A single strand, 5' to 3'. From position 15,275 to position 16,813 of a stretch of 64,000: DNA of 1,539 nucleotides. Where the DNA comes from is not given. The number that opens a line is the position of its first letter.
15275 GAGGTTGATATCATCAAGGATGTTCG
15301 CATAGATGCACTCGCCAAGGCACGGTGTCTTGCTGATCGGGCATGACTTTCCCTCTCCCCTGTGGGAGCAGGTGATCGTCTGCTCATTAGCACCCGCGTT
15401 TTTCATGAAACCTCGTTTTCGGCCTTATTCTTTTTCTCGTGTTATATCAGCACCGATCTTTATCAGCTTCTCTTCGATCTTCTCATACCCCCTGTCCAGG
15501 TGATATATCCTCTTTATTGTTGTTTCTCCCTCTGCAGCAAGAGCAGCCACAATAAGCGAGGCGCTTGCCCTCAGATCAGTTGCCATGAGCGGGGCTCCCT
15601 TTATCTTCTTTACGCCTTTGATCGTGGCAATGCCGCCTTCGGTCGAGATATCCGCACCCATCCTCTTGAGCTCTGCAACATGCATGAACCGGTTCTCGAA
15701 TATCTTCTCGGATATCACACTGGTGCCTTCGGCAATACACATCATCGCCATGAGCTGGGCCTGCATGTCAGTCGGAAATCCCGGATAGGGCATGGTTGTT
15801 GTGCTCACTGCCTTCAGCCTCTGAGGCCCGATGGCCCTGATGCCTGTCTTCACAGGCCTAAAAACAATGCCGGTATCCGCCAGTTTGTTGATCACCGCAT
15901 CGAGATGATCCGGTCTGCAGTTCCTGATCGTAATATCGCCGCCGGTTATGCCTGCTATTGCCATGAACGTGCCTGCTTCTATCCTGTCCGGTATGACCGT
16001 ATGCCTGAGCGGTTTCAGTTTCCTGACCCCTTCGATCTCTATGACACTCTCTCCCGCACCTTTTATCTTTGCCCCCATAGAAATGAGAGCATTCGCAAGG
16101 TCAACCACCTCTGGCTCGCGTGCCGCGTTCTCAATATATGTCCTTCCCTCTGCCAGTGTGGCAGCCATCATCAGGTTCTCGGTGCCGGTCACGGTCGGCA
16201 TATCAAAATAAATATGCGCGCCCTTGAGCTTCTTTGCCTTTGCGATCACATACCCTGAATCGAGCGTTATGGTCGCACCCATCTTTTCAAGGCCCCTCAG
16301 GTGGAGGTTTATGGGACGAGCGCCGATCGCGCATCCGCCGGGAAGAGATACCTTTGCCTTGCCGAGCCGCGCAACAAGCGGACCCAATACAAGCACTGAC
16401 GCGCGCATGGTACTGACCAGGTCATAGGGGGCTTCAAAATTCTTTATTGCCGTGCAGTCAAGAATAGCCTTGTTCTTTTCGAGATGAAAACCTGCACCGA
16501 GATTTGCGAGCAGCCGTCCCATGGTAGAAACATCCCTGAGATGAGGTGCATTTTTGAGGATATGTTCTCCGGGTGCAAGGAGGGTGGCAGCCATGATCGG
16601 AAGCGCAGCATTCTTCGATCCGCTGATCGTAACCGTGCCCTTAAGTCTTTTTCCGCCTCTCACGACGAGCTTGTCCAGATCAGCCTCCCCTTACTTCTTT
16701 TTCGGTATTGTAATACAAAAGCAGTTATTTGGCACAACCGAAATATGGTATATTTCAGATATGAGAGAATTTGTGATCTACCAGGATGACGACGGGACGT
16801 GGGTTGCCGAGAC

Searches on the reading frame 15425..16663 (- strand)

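Call 55: search_protein_families(library=pfam, proteins=[window:15425-16663:-], max_evalue=1)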
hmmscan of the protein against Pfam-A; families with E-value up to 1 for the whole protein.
window:15425-16663:- (412 aa): 2 families
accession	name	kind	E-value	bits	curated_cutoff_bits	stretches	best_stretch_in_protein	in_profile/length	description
PF00275.25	EPSP_synthase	-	6.7e-114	381.3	22.8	1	2-400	2-417/417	EPSP synthase (3-phosphoshikimate 1-carboxyvinyltransferase)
PF01137.26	RTC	-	0.13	11.9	27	1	166-324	118-202/221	RNA 3'-terminal phosphate cyclase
